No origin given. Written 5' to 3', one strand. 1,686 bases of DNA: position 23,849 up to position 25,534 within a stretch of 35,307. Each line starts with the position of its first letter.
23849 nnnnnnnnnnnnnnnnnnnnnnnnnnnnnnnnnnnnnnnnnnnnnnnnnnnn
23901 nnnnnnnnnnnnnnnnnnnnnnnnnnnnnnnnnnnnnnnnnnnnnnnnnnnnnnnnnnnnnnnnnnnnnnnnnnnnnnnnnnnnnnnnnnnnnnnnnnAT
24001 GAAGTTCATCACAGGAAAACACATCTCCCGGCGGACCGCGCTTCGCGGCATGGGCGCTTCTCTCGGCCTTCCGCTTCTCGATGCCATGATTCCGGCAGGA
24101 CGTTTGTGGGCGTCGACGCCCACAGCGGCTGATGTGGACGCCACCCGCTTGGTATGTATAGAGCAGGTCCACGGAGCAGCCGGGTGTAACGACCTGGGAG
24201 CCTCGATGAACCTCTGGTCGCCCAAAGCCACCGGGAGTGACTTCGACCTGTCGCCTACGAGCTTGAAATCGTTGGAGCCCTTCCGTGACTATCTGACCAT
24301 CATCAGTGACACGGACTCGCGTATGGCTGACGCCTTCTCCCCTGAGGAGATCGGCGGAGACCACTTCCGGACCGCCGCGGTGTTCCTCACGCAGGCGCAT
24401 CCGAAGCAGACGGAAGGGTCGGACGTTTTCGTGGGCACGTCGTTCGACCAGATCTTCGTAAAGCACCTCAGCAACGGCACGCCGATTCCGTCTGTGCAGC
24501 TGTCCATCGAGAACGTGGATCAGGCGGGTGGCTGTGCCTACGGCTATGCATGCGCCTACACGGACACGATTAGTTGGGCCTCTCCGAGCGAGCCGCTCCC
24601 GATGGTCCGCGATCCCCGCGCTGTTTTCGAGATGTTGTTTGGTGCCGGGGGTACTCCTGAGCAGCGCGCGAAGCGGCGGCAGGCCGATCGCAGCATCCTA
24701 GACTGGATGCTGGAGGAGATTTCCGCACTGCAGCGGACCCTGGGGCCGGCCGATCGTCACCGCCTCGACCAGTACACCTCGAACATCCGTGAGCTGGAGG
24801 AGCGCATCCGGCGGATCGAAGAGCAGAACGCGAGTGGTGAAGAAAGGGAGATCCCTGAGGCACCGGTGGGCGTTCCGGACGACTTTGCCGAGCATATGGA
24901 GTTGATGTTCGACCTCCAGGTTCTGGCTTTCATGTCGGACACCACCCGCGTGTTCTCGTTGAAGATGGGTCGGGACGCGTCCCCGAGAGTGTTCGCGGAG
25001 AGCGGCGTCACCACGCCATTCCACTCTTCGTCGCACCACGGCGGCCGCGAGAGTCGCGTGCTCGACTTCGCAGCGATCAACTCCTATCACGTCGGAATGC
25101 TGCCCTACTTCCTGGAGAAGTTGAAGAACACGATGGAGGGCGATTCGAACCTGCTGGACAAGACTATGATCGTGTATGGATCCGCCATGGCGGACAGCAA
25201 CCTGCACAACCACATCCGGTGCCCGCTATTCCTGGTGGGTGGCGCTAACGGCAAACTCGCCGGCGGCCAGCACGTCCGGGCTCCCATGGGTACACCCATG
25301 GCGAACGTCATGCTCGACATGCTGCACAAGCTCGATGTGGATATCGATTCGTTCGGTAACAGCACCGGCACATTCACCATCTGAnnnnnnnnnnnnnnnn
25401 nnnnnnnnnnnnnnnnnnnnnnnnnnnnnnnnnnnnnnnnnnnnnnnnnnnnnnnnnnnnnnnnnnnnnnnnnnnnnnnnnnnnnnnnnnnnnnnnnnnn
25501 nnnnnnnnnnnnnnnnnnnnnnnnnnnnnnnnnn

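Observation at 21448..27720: Four-gene exported operon: DUF1592-type protein, Tat DUF1552, periplasmic ankyrin, small acidic protein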

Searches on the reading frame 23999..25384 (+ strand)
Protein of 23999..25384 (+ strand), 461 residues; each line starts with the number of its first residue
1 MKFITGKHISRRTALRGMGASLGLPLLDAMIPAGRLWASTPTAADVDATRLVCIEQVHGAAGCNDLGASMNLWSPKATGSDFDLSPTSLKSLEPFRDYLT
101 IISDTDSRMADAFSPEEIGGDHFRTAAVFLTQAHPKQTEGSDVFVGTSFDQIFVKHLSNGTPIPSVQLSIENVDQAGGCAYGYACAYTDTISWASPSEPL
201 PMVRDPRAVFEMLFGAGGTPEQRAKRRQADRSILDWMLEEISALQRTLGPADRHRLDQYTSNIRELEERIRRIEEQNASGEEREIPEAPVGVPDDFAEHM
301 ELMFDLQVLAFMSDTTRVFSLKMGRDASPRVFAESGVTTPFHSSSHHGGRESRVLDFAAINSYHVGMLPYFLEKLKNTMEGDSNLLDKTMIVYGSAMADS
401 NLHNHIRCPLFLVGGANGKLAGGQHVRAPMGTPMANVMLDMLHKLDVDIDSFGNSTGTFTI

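Call 3: search_protein_families(library=pfam, proteins=[window:23999-25384:+], max_evalue=0.01)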
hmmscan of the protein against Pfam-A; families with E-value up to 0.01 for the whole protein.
window:23999-25384:+ (461 aa): 1 family
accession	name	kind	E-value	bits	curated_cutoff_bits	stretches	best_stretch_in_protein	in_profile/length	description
PF07586.16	HXXSHH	-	2.5e-83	280.6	30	1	64-368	7-306/307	Protein of unknown function (DUF1552)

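Call 11: search_protein_families(library=ncbifam, proteins=[window:23999-25384:+], max_evalue=0.01)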
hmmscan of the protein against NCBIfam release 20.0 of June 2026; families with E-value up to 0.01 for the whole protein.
window:23999-25384:+ (461 aa): 0 families

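Call 22: search_solved_structures(query=window:23999-25384:+, max_evalue=1)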
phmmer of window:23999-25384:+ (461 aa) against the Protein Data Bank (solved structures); distinct sequences matched with E-value up to 1: 1.
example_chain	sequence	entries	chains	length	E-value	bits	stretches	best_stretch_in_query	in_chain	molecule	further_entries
2xgu_A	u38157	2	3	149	0.07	15.2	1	204-255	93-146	RELIK CAPSID N-TERMINAL DOMAIN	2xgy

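Call 26: find_homologous_proteins(query=window:23999-25384:+, max_evalue=0.001)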
Query window:23999-25384:+ (461 aa): 8000 proteins with E <= 0.001 among 8000 candidates; the best 120 are listed.
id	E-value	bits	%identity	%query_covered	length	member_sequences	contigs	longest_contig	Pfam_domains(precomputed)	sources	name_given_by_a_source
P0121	0.0e+0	1054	100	100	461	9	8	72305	PF07586.17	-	-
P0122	5.9e-276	933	88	100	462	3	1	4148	PF07586.17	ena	-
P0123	5.9e-275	930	87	100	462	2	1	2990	PF07586.17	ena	-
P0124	2.3e-274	928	88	100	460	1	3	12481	PF07586.17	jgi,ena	jgi:hypothetical protein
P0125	3.5e-274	928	87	100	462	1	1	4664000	PF07586.17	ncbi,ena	-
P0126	3.5e-274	928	88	100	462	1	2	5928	PF07586.17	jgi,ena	-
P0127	4.2e-274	927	87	100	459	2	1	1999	PF07586.17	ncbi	-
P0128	1.2e-273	926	87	100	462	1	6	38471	PF07586.17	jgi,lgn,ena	jgi:hypothetical protein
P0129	1.6e-273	925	88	100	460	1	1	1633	PF07586.17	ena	-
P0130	4.5e-273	924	87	100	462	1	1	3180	PF07586.17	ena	-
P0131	1.6e-272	922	87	100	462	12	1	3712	PF07586.17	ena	-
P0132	1.9e-272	922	87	100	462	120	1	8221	PF07586.17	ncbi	-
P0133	6.7e-271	917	86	100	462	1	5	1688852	PF07586.17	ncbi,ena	-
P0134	6.8e-271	917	86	100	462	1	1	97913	PF07586.17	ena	-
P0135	7.9e-271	916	87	100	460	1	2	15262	PF07586.17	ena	-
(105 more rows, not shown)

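Call 29: search_dna_similar(query=window:23999-25384:+, collection=plasmids, mode=protein, max_rows=40, max_evalue=0.00001)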
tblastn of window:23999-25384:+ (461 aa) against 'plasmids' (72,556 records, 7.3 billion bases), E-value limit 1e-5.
Records with a match: 16; places in all: 26; records where one place covers at least 80% of the query: 16.
Best place of each record, by identity: <60% 16.
By first word of the organism name: Sphingobium 12; Novosphingobium 2; Planctomyces 1; Chondrinema 1.
By predicted mobility (MOB-suite, as given by PLSDB): non-mobilizable 15; conjugative 1.
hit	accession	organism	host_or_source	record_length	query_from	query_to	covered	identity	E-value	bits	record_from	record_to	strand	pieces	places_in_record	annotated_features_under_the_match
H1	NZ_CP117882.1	Novosphingobium sp. KACC 22771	Single cell,soil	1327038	3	459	99%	36.1%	2e-64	233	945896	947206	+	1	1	none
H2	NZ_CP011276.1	Planctomyces sp. SH-PL62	cell culture,sugar beet rhizosphere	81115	8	456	97%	30.6%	3e-33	140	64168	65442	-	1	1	DUF1552 domain-containing protein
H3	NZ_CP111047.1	Chondrinema litorale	Seaweed,red alga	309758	1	457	99%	26.4%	5e-30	131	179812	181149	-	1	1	DUF1552 domain-containing protein | DUF1592 domain-containing protein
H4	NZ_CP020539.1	Sphingobium herbicidovorans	cell culture,soil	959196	12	453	96%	25.8%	2e-14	84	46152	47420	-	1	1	DUF1552 domain-containing protein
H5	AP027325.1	Sphingobium sp. TomTYG46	-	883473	12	453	96%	25.8%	9e-15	85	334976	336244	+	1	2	hypothetical protein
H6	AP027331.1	Sphingobium sp. TomTYG65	-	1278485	12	453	96%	25.4%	4e-15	86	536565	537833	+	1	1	hypothetical protein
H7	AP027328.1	Sphingobium sp. TomTYG64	-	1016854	12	453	96%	25.3%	9e-14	81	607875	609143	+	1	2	hypothetical protein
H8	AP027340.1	Sphingobium sp. TomTYG73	-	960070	12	453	96%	25.3%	2e-13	81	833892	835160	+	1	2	hypothetical protein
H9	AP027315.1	Sphingobium sp. TomMM15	-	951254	12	453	96%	25.1%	1e-13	81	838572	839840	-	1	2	hypothetical protein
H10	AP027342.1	Sphingobium sp. TomTYG74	-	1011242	12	453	96%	25.1%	1e-13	81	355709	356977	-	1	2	hypothetical protein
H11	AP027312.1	Sphingobium sp. TomMM7A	-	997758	12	453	96%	25.1%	1e-13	81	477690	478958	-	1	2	hypothetical protein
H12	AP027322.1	Sphingobium sp. TomTYG43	-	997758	12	453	96%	25.1%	1e-13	81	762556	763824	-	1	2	hypothetical protein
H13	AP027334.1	Sphingobium sp. TomTYG71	-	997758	12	453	96%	25.1%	1e-13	81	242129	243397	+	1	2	hypothetical protein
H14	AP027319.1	Sphingobium sp. TomTYG42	-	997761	12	453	96%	25.1%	1e-13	81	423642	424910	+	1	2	hypothetical protein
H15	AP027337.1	Sphingobium sp. TomTYG72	-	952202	12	453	96%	25.1%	2e-13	81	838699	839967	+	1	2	hypothetical protein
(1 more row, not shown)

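Call 30: get_annotated_region(hit=H1, flank=8000)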
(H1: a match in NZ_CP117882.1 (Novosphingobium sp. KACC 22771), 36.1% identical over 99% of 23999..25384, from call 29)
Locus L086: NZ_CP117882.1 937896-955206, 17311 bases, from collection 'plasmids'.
description: Novosphingobium sp. KACC 22771 plasmid unnamed1, complete sequence
organism: Novosphingobium sp. KACC 22771 (NCBI taxid 3025670)
taxonomy: Bacteria; Pseudomonadota; Alphaproteobacteria; Sphingomonadales; Sphingomonadaceae; Novosphingobium; Novosphingobium sp. KACC 22771
host: -; source: Single cell,soil; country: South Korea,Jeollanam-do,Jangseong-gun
typing (MOB-suite, as given by PLSDB): non-mobilizable; mating-pair formation MPF_F
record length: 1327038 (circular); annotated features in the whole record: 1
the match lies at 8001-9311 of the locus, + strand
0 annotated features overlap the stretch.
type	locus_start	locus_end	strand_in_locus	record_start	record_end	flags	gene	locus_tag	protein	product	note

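Call 31: get_annotated_region(hit=H2, flank=8000)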
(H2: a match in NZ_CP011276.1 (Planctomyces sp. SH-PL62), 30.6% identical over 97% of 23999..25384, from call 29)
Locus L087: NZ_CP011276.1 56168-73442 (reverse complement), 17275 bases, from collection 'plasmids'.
description: Planctomyces sp. SH-PL62 plasmid pPL62-3, complete sequence
organism: Planctomyces sp. SH-PL62 (NCBI taxid 1636152)
taxonomy: Bacteria; Planctomycetota; Planctomycetia; Planctomycetales; Planctomycetaceae; Planctomyces; Planctomyces sp. SH-PL62
host: -; source: cell culture,sugar beet rhizosphere; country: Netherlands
typing (MOB-suite, as given by PLSDB): non-mobilizable; replicon rep_cluster_1538
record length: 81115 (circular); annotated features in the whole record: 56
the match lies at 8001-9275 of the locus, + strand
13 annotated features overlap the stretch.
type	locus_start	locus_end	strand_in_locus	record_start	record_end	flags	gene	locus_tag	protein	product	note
CDS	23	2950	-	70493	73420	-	-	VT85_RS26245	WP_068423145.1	protein kinase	GO:0006468 - protein phosphorylation [Evidence IEA]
CDS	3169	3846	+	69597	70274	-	-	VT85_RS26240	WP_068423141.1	GntR family transcriptional regulator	GO:0006355 - regulation of DNA-templated transcription [Evidence IEA]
CDS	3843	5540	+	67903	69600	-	-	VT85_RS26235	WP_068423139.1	DUF1587 domain-containing protein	-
CDS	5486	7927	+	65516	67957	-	-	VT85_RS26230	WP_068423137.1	DUF1592 domain-containing protein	-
CDS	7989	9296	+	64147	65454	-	-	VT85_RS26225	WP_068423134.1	DUF1552 domain-containing protein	-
CDS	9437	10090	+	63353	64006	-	-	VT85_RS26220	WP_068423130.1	DUF1080 domain-containing protein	-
CDS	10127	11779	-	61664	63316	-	-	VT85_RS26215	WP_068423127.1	MFS transporter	-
CDS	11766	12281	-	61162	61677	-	-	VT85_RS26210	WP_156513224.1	hypothetical protein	-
CDS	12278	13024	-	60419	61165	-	-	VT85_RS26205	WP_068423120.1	hypothetical protein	-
CDS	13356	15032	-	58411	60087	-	-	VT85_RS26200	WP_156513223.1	TolC family protein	GO:0055085 - transmembrane transport [Evidence IEA]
CDS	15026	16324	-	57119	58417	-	-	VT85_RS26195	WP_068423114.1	HlyD family secretion protein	GO:0055085 - transmembrane transport [Evidence IEA]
CDS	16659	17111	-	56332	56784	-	-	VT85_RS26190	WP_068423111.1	hypothetical protein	-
CDS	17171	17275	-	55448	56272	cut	-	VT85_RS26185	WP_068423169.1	phosphoadenylyl-sulfate reductase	GO:0019379 - sulfate assimilation, phosphoadenylyl sulfate reduction by phosphoadenylyl-sulfate reductase (thioredoxin) ...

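Call 32: get_annotated_region(hit=H3, flank=8000)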
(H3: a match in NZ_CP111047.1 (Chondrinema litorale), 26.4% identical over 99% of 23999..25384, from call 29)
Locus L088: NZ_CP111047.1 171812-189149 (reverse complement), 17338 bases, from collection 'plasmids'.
description: Chondrinema litorale strain WSW3-B12 plasmid unnamed5, complete sequence
organism: Chondrinema litorale (NCBI taxid 2994555)
taxonomy: Bacteria; Bacteroidota; Cytophagia; Cytophagales; Flammeovirgaceae; Chondrinema; Chondrinema litorale
host: -; source: Seaweed,red alga; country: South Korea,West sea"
typing (MOB-suite, as given by PLSDB): non-mobilizable
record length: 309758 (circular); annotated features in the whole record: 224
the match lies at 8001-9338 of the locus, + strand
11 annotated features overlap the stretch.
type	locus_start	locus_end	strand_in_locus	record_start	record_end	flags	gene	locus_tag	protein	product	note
CDS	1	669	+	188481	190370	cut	-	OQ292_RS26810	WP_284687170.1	triple tyrosine motif-containing protein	-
CDS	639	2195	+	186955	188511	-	-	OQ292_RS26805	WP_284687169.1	ATP-binding protein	-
CDS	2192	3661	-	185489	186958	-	-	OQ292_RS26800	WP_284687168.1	SpoIIE family protein phosphatase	-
CDS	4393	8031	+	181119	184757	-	-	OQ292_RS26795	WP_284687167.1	DUF1592 domain-containing protein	-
CDS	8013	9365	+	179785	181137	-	-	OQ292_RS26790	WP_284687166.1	DUF1552 domain-containing protein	-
CDS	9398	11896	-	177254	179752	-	-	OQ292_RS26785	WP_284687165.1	PAS domain S-box protein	-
CDS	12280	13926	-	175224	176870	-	-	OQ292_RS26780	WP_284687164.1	ribonucleoside-diphosphate reductase subunit alpha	GO:0006260 - DNA replication [Evidence IEA]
CDS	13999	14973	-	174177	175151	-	-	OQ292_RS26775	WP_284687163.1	ribonucleotide-diphosphate reductase subunit beta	GO:0009263 - deoxyribonucleotide biosynthetic process [Evidence IEA]; GO:0006260 - DNA replication [Evidence IEA]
CDS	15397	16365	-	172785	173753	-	-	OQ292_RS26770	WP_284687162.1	DUF2268 domain-containing putative Zn-dependent protease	-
CDS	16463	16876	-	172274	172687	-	-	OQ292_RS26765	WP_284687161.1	hypothetical protein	-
CDS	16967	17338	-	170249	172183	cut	-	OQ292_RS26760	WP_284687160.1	tetratricopeptide repeat-containing sensor histidine kinase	-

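Call 33: get_annotated_region(hit=H4, flank=8000)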
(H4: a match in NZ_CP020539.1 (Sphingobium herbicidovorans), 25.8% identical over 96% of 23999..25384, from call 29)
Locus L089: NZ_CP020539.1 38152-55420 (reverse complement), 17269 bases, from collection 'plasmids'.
description: Sphingobium herbicidovorans strain MH plasmid pMSHV, complete sequence
organism: Sphingobium herbicidovorans (NCBI taxid 76947)
taxonomy: Bacteria; Pseudomonadota; Alphaproteobacteria; Sphingomonadales; Sphingomonadaceae; Sphingobium; Sphingobium herbicidovorans
host: -; source: cell culture,soil; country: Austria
typing (MOB-suite, as given by PLSDB): conjugative; replicon rep_cluster_545; relaxase MOBP; mating-pair formation MPF_T
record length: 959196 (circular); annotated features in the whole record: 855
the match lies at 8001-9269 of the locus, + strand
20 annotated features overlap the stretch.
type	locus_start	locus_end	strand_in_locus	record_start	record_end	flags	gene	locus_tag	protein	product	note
CDS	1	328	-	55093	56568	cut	-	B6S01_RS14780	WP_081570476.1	TolC family protein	GO:0055085 - transmembrane transport [Evidence IEA]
CDS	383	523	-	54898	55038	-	-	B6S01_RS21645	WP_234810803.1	hypothetical protein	-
CDS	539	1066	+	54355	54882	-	-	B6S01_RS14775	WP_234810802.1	TetR/AcrR family transcriptional regulator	GO:0006355 - regulation of DNA-templated transcription [Evidence IEA]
CDS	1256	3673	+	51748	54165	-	-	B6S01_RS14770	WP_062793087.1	TonB-dependent receptor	-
CDS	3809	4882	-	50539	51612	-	-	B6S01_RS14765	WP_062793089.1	AraC family transcriptional regulator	GO:0006355 - regulation of DNA-templated transcription [Evidence IEA]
CDS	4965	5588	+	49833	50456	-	-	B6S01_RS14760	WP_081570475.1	hypothetical protein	-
CDS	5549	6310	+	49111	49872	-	-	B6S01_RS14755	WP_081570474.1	hypothetical protein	-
CDS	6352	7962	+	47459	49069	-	-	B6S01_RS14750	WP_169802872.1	DUF1592 domain-containing protein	-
CDS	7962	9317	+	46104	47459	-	-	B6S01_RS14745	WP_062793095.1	DUF1552 domain-containing protein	-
CDS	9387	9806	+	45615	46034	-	-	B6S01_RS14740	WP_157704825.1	cytochrome c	-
CDS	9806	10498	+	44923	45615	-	-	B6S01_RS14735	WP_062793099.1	cytochrome b/b6 domain-containing protein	-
CDS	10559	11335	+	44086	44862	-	-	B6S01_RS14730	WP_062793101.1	SDR family oxidoreductase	-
CDS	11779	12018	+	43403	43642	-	-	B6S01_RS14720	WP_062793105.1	hypothetical protein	-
CDS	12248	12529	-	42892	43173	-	-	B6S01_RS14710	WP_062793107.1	hypothetical protein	-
CDS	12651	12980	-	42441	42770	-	-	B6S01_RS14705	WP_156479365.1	hypothetical protein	-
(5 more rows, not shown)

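Call 35: search_protein_families(library=pfam, proteins=[L086:3748-4524:+, L086:5425-8001:+, L086:7998-9332:+, L086:9336-10499:+, L086:9289-10623:+, L086:10672-11208:+, L086:11898-12791:+, L086:12962-13879:+], max_evalue=0.001)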
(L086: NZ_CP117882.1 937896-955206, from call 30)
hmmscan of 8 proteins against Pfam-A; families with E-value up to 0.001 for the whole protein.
L086:3748-4524:+ (258 aa): 0 families

L086:5425-8001:+ (858 aa): 7 families
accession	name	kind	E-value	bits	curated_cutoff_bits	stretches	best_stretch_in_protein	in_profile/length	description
PF07631.16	PSD4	-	1.3e-45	155.4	23.3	1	496-622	2-128/128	Protein of unknown function (DUF1592)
PF07627.16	PSCyt3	-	8e-38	129.1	27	1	641-738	1-97/98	Protein of unknown function (DUF1588)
PF07624.16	PSD2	-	1.8e-23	82.5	25.8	1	752-825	1-74/74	Protein of unknown function (DUF1585)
PF07626.16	PSD3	-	6.4e-23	81.5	23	1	161-224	1-64/65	Protein of unknown function (DUF1587)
PF07637.16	PSD5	-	8.6e-19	68.1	34.2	1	420-481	1-62/62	Protein of unknown function (DUF1595)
PF07635.16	PSCyt1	-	3.2e-05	24.9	22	1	77-123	1-57/59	Planctomycete cytochrome C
PF13442.11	Cytochrome_CBB3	-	9.8e-05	23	27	0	73-141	10-68/68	Cytochrome C oxidase, cbb3-type, subunit III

L086:7998-9332:+ (444 aa): 1 family
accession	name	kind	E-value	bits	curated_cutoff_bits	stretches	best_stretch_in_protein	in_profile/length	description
PF07586.16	HXXSHH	-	1.3e-101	340.7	30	1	44-351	1-307/307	Protein of unknown function (DUF1552)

L086:9336-10499:+ (387 aa): 0 families

L086:9289-10623:+ (444 aa): 6 families
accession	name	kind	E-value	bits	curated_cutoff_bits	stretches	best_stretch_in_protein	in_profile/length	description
PF12796.13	Ank_2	-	6.9e-49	164.8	27.3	5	128-214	1-86/90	Ankyrin repeats (3 copies)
PF00023.36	Ank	-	1.5e-37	125.9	21.1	2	57-88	1-32/33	Ankyrin repeat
PF13606.12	Ank_3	-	4.3e-35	115.7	22.3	0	155-180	2-27/30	Ankyrin repeat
PF13637.12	Ank_4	-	1.3e-29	102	22.7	2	228-275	4-50/50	Ankyrin repeats (many copies)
PF13857.12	Ank_5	-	4.4e-23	81.5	27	1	207-262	1-56/56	Ankyrin repeats (many copies)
PF23745.1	ANK_LRRK2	-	0.00082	19.7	27.5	0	91-176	31-114/130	LRRK2 ANK repeat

L086:10672-11208:+ (178 aa): 0 families

L086:11898-12791:+ (297 aa): 2 families
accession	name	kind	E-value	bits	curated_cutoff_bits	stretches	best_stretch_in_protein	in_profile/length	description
PF03466.25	LysR_substrate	-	4.6e-40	137.7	28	1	90-294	2-206/209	LysR substrate binding domain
PF00126.33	HTH_1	-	1.7e-20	73.2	26.6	1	11-65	6-60/60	Bacterial regulatory helix-turn-helix protein, lysR family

L086:12962-13879:+ (305 aa): 0 families

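Call 41: find_homologous_proteins(query=L086:7998-9332:+, max_evalue=0.001)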
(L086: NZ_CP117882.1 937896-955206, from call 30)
Query L086:7998-9332:+ (444 aa): 7847 proteins with E <= 0.001 among 8000 candidates; the best 120 are listed.
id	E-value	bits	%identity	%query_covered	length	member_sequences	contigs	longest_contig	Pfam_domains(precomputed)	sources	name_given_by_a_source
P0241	7.7e-287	969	97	100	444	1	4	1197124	PF07586.17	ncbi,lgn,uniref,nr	ncbi:DUF1552 domain-containing protein [Novosphingobium sp. SG707]|uniref:DUF1552 domain-containing 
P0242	4.9e-286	966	97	100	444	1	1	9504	PF07586.17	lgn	-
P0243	2.0e-285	964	97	100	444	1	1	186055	PF07586.17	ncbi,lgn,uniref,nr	ncbi:DUF1552 domain-containing protein [Novosphingobium sediminicola]|uniref:DUF1552 domain-containi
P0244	1.4e-284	961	97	100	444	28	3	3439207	PF07586.17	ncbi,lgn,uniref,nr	ncbi:DUF1552 domain-containing protein [Novosphingobium humi]|uniref:DUF1552 domain-containing prote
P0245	4.1e-274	927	92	100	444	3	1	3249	PF07586.17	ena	-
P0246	5.4e-239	811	81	99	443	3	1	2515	PF07586.17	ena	-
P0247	5.3e-238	808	81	99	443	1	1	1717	PF07586.17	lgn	-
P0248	3.0e-237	805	79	99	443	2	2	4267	PF07586.17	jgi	jgi:hypothetical protein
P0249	4.6e-237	805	81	99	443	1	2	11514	PF07586.17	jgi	-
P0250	3.2e-236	802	80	99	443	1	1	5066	PF07586.17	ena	-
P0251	4.4e-236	802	80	99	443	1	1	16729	PF07586.17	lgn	-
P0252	4.6e-236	802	80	99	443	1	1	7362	PF07586.17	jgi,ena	-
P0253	6.6e-236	801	80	99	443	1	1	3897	PF07586.17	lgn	-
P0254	5.5e-235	798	80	99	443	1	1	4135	PF07586.17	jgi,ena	-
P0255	7.4e-235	798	79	100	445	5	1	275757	PF07586.17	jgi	jgi:hypothetical protein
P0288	1.5e-205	701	69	100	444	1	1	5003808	PF07586.17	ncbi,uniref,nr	ncbi:hypothetical protein AWL63_11560 [Sphingomonas panacis]|uniref:DUF1552 domain-containing protei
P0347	5.3e-202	689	69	99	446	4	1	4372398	PF07586.17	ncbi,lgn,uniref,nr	ncbi:DUF1552 domain-containing protein [Sphingobium sp. KCTC 72723]|uniref:DUF1552 domain-containing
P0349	6.2e-202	689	70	99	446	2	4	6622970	PF07586.17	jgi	jgi:hypothetical protein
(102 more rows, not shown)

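Call 43: find_encoding_contigs(protein=P0288, flank=7000, max_places=1)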
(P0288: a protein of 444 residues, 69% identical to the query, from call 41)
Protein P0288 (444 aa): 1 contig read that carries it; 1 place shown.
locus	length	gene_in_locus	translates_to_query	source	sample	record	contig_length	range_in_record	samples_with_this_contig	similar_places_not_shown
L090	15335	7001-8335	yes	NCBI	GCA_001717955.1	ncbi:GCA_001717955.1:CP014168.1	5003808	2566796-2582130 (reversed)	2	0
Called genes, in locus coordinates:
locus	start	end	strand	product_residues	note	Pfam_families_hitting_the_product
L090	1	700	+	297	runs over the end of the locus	-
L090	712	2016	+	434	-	PF17767:NAPRTase_N, PF04095:NAPRTase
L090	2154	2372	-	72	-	-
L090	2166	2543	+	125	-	PF04480:DUF559, PF18741:MTES_1575 (weak)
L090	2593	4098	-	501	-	PF00962:A_deaminase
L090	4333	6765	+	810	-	PF13442:Cytochrome_CBB3 (faint), PF07626:PSD3, PF07637:PSD5, PF07631:PSD4, PF07627:PSCyt3, PF07624:PSD2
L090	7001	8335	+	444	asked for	PF07586:HXXSHH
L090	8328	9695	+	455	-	-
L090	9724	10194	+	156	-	PF01322:Cytochrom_C_2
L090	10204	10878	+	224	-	PF01292:Ni_hydr_CYTB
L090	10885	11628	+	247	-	PF07277:SapC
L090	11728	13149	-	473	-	PF01546:Peptidase_M20, PF07687:M20_dimer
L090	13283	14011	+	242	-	PF03544:TonB_C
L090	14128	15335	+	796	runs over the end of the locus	PF07715:Plug, PF00593:TonB_dep_Rec_b-barrel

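Call 44: find_encoding_contigs(protein=P0347, flank=7000, max_places=1)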
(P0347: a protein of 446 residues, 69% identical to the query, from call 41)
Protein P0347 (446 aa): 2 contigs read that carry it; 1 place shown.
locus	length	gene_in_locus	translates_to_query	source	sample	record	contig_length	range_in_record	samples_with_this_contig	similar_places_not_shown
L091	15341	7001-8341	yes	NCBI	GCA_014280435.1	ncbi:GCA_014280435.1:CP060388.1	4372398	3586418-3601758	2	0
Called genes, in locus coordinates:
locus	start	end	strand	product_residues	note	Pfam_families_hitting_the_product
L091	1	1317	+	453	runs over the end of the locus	PF01979:Amidohydro_1, PF07969:Amidohydro_3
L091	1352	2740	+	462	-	PF00860:Xan_ur_permease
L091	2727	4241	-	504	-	PF00962:A_deaminase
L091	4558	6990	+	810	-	PF07626:PSD3, PF07637:PSD5, PF07631:PSD4, PF07627:PSCyt3, PF07624:PSD2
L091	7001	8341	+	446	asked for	PF07586:HXXSHH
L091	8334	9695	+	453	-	PF24521:Ank_KRIT1 (faint), PF00023:Ank (faint), PF12796:Ank_2, PF13606:Ank_3 (faint), PF13857:Ank_5 (weak), PF12796:Ank_2, PF13637:Ank_4, PF12796:Ank_2 (weak)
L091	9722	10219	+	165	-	PF01322:Cytochrom_C_2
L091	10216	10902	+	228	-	PF01292:Ni_hydr_CYTB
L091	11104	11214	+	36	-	-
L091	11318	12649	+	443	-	PF11902:DUF3422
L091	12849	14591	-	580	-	PF01011:PQQ, PF13360:PQQ_2, PF13570:Beta-prop_ACSF4 (weak), PF13360:PQQ_2, PF13570:Beta-prop_ACSF4, PF01011:PQQ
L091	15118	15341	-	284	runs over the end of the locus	PF00497:SBP_bac_3 (weak)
